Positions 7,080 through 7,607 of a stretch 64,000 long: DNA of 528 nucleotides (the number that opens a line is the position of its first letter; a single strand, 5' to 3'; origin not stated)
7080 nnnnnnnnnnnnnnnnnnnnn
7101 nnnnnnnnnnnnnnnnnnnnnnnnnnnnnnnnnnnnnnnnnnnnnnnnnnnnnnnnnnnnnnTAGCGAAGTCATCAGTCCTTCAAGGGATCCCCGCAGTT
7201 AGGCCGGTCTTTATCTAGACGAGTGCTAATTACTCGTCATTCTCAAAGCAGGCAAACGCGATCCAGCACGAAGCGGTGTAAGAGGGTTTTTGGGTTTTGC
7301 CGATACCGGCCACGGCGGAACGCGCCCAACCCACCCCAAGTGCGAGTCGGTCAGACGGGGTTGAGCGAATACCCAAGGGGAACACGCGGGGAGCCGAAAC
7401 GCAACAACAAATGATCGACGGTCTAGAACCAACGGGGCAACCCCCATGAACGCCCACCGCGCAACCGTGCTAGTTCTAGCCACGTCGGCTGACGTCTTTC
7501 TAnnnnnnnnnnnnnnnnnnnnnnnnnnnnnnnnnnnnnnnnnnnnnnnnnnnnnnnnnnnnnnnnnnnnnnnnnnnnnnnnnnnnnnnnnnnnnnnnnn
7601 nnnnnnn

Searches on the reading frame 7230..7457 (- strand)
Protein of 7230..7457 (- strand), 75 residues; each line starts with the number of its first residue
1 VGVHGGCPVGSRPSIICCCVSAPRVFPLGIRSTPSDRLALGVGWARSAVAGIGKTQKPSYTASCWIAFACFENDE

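Call 10: search_protein_families(library=ncbifam, proteins=[window:7230-7457:-], max_evalue=10)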
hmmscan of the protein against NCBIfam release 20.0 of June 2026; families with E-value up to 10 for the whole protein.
window:7230-7457:- (75 aa): 0 families

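Call 11: search_protein_families(library=pfam, proteins=[window:7230-7457:-], max_evalue=10)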
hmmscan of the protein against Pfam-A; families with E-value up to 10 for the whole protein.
window:7230-7457:- (75 aa): 0 families
